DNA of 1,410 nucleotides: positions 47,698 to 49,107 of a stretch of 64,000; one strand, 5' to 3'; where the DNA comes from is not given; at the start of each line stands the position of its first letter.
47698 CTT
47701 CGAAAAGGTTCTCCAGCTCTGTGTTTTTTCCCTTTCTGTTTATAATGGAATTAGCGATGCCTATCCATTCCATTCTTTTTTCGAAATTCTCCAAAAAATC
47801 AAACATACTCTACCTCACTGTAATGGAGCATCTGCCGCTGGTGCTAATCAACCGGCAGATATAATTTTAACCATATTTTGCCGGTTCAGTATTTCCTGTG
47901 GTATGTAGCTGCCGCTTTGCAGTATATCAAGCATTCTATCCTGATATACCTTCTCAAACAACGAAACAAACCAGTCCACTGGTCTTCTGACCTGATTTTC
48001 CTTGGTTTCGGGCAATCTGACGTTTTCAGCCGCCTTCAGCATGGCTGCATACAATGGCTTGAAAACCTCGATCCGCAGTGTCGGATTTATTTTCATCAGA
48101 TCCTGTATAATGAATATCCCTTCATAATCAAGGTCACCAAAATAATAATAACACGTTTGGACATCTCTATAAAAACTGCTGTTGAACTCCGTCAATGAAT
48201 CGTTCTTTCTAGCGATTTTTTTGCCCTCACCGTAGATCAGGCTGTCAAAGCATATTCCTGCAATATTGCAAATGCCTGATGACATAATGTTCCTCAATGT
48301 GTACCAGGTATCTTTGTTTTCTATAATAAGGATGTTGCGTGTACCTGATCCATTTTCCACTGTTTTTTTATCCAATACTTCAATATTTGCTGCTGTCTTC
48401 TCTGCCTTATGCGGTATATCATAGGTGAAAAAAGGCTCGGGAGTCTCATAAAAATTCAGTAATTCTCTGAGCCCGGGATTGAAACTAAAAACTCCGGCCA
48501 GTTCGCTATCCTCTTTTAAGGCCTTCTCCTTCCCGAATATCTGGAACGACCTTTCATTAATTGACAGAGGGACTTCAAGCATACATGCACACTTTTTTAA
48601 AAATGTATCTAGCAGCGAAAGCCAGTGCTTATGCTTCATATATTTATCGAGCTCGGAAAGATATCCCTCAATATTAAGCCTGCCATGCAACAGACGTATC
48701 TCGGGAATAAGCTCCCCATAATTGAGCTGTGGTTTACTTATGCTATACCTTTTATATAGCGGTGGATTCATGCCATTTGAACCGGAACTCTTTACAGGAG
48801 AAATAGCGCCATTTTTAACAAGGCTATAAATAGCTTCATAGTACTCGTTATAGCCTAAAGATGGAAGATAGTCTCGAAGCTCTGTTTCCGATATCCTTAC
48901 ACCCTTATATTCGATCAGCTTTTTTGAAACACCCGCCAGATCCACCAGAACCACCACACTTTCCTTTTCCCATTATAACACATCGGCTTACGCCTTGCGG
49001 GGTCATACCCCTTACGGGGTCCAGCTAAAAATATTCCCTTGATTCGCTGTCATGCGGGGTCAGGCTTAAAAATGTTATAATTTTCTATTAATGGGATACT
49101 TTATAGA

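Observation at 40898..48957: Four-gene SMC-ATPase operon that looks like Wadjet/MksBEFG but has non-canonical order and sizes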

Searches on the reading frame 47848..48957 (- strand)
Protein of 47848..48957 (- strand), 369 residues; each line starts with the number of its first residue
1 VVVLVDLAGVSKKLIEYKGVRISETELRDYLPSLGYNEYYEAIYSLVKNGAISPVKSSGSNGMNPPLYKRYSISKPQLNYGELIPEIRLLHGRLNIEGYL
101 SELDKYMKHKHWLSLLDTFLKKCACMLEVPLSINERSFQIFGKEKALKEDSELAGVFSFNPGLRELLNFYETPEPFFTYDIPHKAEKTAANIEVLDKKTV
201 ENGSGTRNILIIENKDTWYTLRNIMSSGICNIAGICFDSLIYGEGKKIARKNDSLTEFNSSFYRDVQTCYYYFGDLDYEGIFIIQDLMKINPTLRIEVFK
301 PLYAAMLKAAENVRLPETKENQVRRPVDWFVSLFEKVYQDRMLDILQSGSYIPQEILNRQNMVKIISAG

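Call 4: search_protein_families(library=pfam, proteins=[window:47848-48957:-], max_evalue=1)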
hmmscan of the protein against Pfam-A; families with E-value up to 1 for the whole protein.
window:47848-48957:- (369 aa): 1 family
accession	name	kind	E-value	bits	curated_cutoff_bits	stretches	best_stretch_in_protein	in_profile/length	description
PF09983.15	JetD_C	-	2.8e-06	27.2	22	1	190-294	24-110/179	Wadjet protein JetD, C-terminal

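Call 5: search_protein_families(library=padloc, proteins=[window:47848-48957:-], max_evalue=1)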
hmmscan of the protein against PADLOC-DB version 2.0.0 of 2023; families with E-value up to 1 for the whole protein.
window:47848-48957:- (369 aa): 9 families
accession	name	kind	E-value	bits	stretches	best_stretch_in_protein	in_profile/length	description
PDLC00592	JetD3|JetD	-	1.9e-89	298.4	1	11-366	5-342/346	DUF2239; DUF2220 domain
PDLC00591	JetD3|JetD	-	2.8e-62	209.1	1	22-364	28-348/350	DUF2239; DUF2220 domain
PDLC00594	JetD3|JetD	-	1.1e-23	82.3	1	64-362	72-334/345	DUF2239; DUF2220 domain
PDLC00533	JetD1|JetD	-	1e-05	22.8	1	199-294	261-346/409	DUF2220; DUF3322; DUF2399 domain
PDLC00520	JetD1|JetD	-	1.6e-05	22.1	1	200-288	230-302/398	DUF2220; DUF3322; DUF2399 domain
PDLC00527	JetD1|JetD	-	3.2e-05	21.2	1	252-310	278-334/387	DUF2220; DUF3322; DUF2399 domain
PDLC00593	JetD3|JetD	-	0.00056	17.2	1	209-288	200-270/347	DUF2239; DUF2220 domain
PDLC00531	JetD1|JetD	-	0.00091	16.8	1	239-328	118-205/234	DUF2220; DUF3322; DUF2399 domain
PDLC00526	JetD1|JetD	-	0.018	12.3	1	267-290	311-335/407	DUF2220; DUF3322; DUF2399 domain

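Call 6: search_protein_families(library=ncbifam, proteins=[window:47848-48957:-], max_evalue=1)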
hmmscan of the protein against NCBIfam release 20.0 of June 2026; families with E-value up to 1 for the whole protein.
window:47848-48957:- (369 aa): 0 families

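Call 19: find_homologous_proteins(query=window:47848-48957:-, max_evalue=0.00001)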
Query window:47848-48957:- (369 aa): 2032 proteins with E <= 0.00001 among 4220 candidates; the best 120 are listed.
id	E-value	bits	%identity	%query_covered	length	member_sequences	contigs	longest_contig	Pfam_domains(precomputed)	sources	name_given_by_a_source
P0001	1.4e-243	825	100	99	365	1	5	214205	PF09983.16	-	-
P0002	2.5e-167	575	71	99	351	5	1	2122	-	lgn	-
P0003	2.6e-167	574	71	98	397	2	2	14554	PF09983.16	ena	-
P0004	3.4e-162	558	71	99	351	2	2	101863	-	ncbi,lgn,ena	-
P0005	2.5e-158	545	66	100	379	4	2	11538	-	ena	-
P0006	1.1e-156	539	67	99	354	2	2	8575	PF09983.16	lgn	-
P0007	3.7e-138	479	61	98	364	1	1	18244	-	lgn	-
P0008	5.7e-133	462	60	98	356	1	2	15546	-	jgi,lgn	-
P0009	6.3e-132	458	61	99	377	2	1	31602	PF09983.16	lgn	-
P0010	2.6e-129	449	59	99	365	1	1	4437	PF09983.16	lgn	-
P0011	7.4e-129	448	56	99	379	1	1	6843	-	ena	-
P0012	1.8e-127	443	57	99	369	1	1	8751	-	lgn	-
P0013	3.0e-127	443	57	97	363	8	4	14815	PF09983.16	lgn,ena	-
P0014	1.3e-125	437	57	96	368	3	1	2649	PF09983.16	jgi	-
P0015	1.6e-125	437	57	99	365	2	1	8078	PF09983.16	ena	-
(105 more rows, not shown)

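Call 22: find_related_loci(query=A1, collection=genome_contigs, flank=10000)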
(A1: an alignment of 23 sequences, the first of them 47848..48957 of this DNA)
Query A1 (369 aa) in genome_contigs; peptide patterns used: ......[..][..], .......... (x = any residue, [..] = any of these).
186 stretches matched a pattern; 173 encode a relative of the query (tblastn E <= 1e-3); the best 80 are kept; 80 distinct loci.
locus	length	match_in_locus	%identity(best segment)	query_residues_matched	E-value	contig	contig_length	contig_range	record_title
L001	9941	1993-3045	71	5-369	3e-170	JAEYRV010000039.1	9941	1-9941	MAG: Bacillota bacterium isolate OH_CBB_73 k127_2249625, whole genome shotgun sequence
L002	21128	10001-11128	66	1-369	6e-165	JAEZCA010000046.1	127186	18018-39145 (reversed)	MAG: Bacillota bacterium isolate OH_CBrB_222 k127_1980217, whole genome shotgun sequence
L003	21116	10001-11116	56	10-369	5e-126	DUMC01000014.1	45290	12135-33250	MAG TPA_asm: Clostridiaceae bacterium isolate AS04akNAM_37 3639_AS04, whole genome shotgun sequence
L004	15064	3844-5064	51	2-365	1e-122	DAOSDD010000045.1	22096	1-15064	MAG TPA_asm: Clostridiales bacterium isolate AMR_MDS_1840 NODE_1026_length_22096_cov_5.319359, whole genome shotgun sequ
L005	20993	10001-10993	55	20-366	1e-121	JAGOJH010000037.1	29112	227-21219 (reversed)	MAG: Thermoclostridium sp. isolate Go_SlDig_bin_309 Go_SlDig_4351_length_29112_cov_5.864447, whole genome shotgun sequen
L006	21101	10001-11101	54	3-368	1e-130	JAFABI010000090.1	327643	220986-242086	MAG: Bacillota bacterium isolate OH_SBB_121 k127_945944, whole genome shotgun sequence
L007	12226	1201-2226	51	8-360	2e-107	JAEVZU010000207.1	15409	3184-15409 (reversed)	MAG: Bacillota bacterium isolate OH_PBB_181 k127_863757, whole genome shotgun sequence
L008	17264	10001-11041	50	3-360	1e-106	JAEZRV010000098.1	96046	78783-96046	MAG: Bacillota bacterium isolate OH_PDB_205 k127_242962, whole genome shotgun sequence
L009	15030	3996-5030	49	8-363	3e-106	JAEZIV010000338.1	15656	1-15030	MAG: Bacillota bacterium isolate OH_CDB_201 k127_2165737, whole genome shotgun sequence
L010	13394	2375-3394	48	13-369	3e-104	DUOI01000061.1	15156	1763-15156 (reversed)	MAG TPA_asm: Clostridiales bacterium isolate AS08sgBPME_164 160976_AS08, whole genome shotgun sequence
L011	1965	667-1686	48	12-368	3e-109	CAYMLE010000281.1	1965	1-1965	MAG TPA_asm: uncultured Herbinix sp. isolate SRP268622_co1_304 genome assembly, contig: NODE_152705_length_1965_cov_2.52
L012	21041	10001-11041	50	3-364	8e-103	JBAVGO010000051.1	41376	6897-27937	MAG: Lutisporaceae bacterium isolate MFD06945_ilm_asm_bin8 k127_142243, whole genome shotgun sequence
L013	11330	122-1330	43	8-369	9e-99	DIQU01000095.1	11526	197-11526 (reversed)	MAG TPA_asm: Firmicutes bacterium UBA5454 UBA5454_contig_15951, whole genome shotgun sequence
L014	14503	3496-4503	43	16-367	2e-87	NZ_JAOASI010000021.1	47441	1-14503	MAG: Tepidibacter sp. isolate McLGI.53 contig_17046, whole genome shotgun sequence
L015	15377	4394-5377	44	14-357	8e-84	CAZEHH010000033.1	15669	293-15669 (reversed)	MAG TPA_asm: uncultured Peptostreptococcaceae bacterium isolate binchicken_co42_314 genome assembly, contig: NODE_5347_l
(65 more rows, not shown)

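Call 26: search_dna_similar(query=window:47848-48957:-, collection=plasmids, mode=protein, max_rows=15)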
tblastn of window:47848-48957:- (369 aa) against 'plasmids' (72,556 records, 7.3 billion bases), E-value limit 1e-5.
Records with a match: 8; places in all: 8; records where one place covers at least 80% of the query: 4.
Best place of each record, by identity: <60% 8.
By first word of the organism name: Bacillus 6; Clostridium 1; Pontibacillus 1.
By predicted mobility (MOB-suite, as given by PLSDB): non-mobilizable 6; conjugative 2.
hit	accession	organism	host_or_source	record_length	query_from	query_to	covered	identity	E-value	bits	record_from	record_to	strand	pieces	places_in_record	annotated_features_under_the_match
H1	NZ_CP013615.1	Clostridium perfringens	canine,Pure culture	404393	12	358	94%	33.2%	8e-37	149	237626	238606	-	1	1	Wadjet anti-phage system protein JetD domain-containing protein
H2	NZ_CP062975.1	Pontibacillus sp. ALD_SL1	mangrove mud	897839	14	366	96%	24.9%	9e-16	86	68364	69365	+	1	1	Wadjet anti-phage system protein JetD domain-containing protein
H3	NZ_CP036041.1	Bacillus mycoides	cell culture,soil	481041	28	358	90%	23.7%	2e-6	57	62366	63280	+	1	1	Wadjet anti-phage system protein JetD domain-containing protein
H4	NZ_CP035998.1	Bacillus mycoides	cell culture,soil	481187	28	358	90%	23.7%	2e-6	57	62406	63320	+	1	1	Wadjet anti-phage system protein JetD domain-containing protein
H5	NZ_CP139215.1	Bacillus cereus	environmental samples,soil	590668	28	306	76%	25.3%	2e-6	57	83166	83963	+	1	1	Wadjet anti-phage system protein JetD domain-containing protein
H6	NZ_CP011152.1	Bacillus cereus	cell culture,soil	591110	28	306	76%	25.3%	2e-6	57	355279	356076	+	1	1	Wadjet anti-phage system protein JetD domain-containing protein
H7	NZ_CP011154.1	Bacillus cereus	cell culture,soil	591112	28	306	76%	25.3%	2e-6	57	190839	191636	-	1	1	Wadjet anti-phage system protein JetD domain-containing protein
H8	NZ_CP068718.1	Bacillus cereus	single cell,oral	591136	28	306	76%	25.3%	2e-6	57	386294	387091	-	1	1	Wadjet anti-phage system protein JetD domain-containing protein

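Call 27: get_annotated_region(hit=H1, flank=9000)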
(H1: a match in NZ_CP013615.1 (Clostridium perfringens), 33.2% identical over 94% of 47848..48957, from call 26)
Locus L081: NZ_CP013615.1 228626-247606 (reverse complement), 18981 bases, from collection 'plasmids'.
description: Clostridium perfringens strain JP838 plasmid pJFP838A, complete sequence
organism: Clostridium perfringens (NCBI taxid 1502)
taxonomy: Bacteria; Bacillota; Clostridia; Eubacteriales; Clostridiaceae; Clostridium; Clostridium perfringens
host: -; source: canine,Pure culture; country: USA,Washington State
typing (MOB-suite, as given by PLSDB): non-mobilizable
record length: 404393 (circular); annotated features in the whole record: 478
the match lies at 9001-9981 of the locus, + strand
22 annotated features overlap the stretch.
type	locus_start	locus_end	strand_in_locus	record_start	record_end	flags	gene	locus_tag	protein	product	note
CDS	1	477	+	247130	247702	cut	-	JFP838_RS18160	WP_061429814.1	hypothetical protein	-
CDS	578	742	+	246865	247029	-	-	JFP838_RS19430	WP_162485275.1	hypothetical protein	-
CDS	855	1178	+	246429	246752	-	-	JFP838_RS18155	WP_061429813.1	leucine-rich repeat domain-containing protein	-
CDS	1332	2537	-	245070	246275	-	-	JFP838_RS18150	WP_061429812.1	hypothetical protein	-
CDS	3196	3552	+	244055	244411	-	-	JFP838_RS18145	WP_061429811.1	aminoacyl-tRNA hydrolase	-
CDS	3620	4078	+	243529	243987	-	-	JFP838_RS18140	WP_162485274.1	hypothetical protein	-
CDS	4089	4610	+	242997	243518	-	-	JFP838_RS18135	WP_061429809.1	hypothetical protein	-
CDS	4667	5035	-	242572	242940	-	-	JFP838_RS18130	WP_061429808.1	hypothetical protein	-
CDS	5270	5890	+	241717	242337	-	-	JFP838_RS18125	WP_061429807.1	ribonuclease H family protein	-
CDS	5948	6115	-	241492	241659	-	-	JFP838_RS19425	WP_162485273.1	hypothetical protein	-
CDS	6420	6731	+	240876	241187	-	-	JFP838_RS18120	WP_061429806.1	hypothetical protein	-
CDS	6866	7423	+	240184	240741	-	-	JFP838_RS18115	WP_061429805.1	SprT-like domain-containing protein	-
CDS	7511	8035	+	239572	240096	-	-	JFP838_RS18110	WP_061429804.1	dual specificity protein phosphatase family protein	-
CDS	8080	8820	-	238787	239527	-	-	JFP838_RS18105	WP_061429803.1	hypothetical protein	-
CDS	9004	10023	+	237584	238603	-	-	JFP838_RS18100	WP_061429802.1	Wadjet anti-phage system protein JetD domain-containing protein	-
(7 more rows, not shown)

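Call 28: get_annotated_region(hit=H5, flank=9000)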
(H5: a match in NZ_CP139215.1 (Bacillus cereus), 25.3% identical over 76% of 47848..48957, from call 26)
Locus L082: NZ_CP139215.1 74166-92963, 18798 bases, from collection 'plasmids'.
description: Bacillus cereus strain A01 plasmid unnamed, complete sequence
organism: Bacillus cereus (NCBI taxid 1396)
taxonomy: Bacteria; Bacillota; Bacilli; Bacillales; Bacillaceae; Bacillus; Bacillus cereus
host: -; source: environmental samples,soil; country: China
typing (MOB-suite, as given by PLSDB): non-mobilizable; replicon rep_cluster_125; mating-pair formation MPF_T
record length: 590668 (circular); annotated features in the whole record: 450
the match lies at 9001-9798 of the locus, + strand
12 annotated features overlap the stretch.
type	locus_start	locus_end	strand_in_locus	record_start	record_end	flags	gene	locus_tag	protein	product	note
CDS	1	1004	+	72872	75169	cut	-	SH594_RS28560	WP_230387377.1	UvrD-helicase domain-containing protein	-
CDS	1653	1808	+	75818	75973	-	-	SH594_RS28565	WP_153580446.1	hypothetical protein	-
CDS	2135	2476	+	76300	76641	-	-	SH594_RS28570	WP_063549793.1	hypothetical protein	-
CDS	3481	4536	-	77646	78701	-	-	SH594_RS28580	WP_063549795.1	hypothetical protein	-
CDS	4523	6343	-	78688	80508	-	-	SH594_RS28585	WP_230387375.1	AAA family ATPase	-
CDS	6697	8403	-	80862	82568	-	-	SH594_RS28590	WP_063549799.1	DUF2075 domain-containing protein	-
CDS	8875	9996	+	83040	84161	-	-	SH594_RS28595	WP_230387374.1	Wadjet anti-phage system protein JetD domain-containing protein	-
CDS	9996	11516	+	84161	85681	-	-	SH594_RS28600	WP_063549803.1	hypothetical protein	-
CDS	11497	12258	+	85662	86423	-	-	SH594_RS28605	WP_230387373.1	DUF6063 family protein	-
CDS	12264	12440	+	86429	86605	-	-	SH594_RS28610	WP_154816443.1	hypothetical protein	-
CDS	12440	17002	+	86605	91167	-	-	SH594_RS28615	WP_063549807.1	hypothetical protein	-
CDS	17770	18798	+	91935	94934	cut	-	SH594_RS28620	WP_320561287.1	DEAD/DEAH box helicase family protein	-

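Call 29: search_solved_structures(query=A1, max_evalue=1, show_alignments=2)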
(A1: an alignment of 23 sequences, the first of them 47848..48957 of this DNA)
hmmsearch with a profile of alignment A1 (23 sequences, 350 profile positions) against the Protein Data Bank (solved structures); distinct sequences matched with E-value up to 1: 7.
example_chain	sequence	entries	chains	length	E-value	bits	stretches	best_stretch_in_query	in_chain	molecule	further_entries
4uus_A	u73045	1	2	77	0.017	17.5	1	113-160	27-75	HOMEOTIC PROTEIN ULTRABITHORAX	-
5edn_A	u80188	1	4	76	0.18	14.1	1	113-154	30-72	Homeobox protein Hox-B13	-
5eea_B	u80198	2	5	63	0.29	13.4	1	113-152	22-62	Homeobox protein Hox-B13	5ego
4cyc_A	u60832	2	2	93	0.32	13.2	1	113-160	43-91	HOMEOTIC PROTEIN ULTRABITHORAX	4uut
5ef6_A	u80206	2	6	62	0.34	13.2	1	113-152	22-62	Homeobox protein Hox-B13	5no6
8byx_B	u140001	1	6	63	0.36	13.1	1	113-152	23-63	Homeobox protein Hox-B13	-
2gnx_A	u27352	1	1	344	0.95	11.7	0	89-136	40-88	hypothetical protein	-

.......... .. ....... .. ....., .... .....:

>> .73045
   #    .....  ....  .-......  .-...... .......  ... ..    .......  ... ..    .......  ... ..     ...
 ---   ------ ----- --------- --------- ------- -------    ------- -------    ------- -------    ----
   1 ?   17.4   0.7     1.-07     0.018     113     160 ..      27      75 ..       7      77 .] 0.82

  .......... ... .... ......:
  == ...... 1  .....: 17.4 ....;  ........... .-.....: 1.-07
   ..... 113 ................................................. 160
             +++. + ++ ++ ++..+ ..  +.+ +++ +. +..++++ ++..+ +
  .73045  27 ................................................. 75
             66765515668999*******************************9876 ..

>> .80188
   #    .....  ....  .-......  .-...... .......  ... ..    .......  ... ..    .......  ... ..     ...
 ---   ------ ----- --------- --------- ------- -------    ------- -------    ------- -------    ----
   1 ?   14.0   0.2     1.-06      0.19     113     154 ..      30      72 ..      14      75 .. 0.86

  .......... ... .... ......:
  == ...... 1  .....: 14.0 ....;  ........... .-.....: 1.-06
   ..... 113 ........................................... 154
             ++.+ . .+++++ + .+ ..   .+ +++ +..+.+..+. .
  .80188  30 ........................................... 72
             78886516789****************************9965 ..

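Call 39: predict_structure(alignment_id=A1)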
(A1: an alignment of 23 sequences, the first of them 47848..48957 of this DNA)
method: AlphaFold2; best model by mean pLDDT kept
length: 369 residues; sequences in the alignment: 23
mean_pLDDT: 85.6   pTM: 0.58
mean pLDDT of the five models: 85.6, 85.4, 84.9, 84.5, 83.4
residues with pLDDT >= 90: 209; 70-90: 113; 50-70: 28; < 50: 19
segments of 3 or more residues with pLDDT < 50: 187-204
pLDDT, mean of each block of 10 residues (from residue 1): 72 83 92 85 92 94 94 80 93 96 94 96 87 84 86 95 90 70 61 40 71 90 88 92 68 76 87 94 91 93 96 84 83 95 94 92 87
secondary structure, 60 per line:
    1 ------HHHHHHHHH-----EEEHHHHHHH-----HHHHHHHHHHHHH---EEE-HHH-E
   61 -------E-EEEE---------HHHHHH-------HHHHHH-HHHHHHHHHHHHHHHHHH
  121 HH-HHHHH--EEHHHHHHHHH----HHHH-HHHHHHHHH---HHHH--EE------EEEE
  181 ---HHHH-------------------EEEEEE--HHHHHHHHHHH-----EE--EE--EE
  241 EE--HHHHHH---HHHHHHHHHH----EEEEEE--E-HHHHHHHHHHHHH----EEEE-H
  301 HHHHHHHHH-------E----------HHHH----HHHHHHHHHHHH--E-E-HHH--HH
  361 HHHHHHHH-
elements in order: H7-15 E21-23 H24-30 H36-48 E52-54 E70-73 H83-88 H96-101 H103-122 H124-128 H133-141 H146-149 H151-159 H163-166 E177-180 H184-187 E207-212 H215-225 E239-242 H245-250 H254-263 E268-273 H278-290 E295-298 H300-309 H328-331 H336-347 H359-368

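Call 43: fold_search(model_id=the predicted structure, library=pdb)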
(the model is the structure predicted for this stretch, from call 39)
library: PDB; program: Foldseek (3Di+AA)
matches with E <= 10: 814; with E <= 0.001: 4
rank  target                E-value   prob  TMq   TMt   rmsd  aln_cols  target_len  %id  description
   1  8b7f_A                2.2e-05  1.00  0.31  0.31  11.1       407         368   14  Nuclease from C. glutamicum (released 2023-03-29)
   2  9o7o_A                4.6e-04  0.97  0.28  0.28  20.8       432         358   10  CryoEM structure of M. mazei topoisomerase VI(A-E342Q)-minicircle DNA complex in asymmetric state (released 2026-02-25)
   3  7til_A                6.5e-04  0.91  0.24  0.24  13.8       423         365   11  CryoEM structure of JetD from Pseudomonas aeruginosa (released 2022-10-05)
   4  7til_B                9.6e-04  0.92  0.27  0.27  15.2       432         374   10  CryoEM structure of JetD from Pseudomonas aeruginosa (released 2022-10-05)
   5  2q2e_A                1.8e-02  0.72  0.27  0.30  14.1       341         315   10  Crystal structure of the topoisomerase VI holoenzyme from Methanosarcina mazei (released 2007-07-10)
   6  2fsw_B                2.8e-02  0.99  0.14  0.41   8.0        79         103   19  Crystal Structure of the Putative Transcriptional Regualator, MarR family from Porphyromonas gingivalis W83 (released 2006-03-07)
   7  2fsw_A                5.0e-02  0.99  0.14  0.44   8.1        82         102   17  Crystal Structure of the Putative Transcriptional Regualator, MarR family from Porphyromonas gingivalis W83 (released 2006-03-07)
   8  1nui_B                5.6e-02  0.99  0.19  0.28   3.8        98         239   12  Crystal Structure of the primase fragment of Bacteriophage T7 primase-helicase protein (released 2003-05-27)
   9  7a6h_O                6.7e-02  0.18  0.11  0.09  16.7       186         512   14  Cryo-EM structure of human apo RNA Polymerase III (released 2021-02-03)
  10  1nui_A                7.5e-02  0.87  0.18  0.26   8.7       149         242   13  Crystal Structure of the primase fragment of Bacteriophage T7 primase-helicase protein (released 2003-05-27)
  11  2xco                  7.5e-02  0.75  0.22  0.14  11.6       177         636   15  The 3.1A crystal structure of the catalytic core (B'A' region) of Staphylococcus aureus DNA Gyrase (released 2010-08-04)
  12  1xb4_C                7.9e-02  0.96  0.15  0.28   6.8        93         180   20  Crystal structure of subunit VPS25 of the endosomal trafficking complex ESCRT-II (released 2005-03-22)
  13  1yyv_A                7.9e-02  0.92  0.14  0.40  10.9       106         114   15  Putative transcriptional regulator ytfH from Salmonella typhimurium (released 2005-04-05)
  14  4hw0_A                7.9e-02  0.82  0.13  0.40  10.8       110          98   16  Crystal structure of Sso10a-2, a DNA-binding protein from Sulfolobus solfataricus (released 2013-10-30)
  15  4hw0_C                8.4e-02  0.75  0.12  0.40  10.7       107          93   17  Crystal structure of Sso10a-2, a DNA-binding protein from Sulfolobus solfataricus (released 2013-10-30)
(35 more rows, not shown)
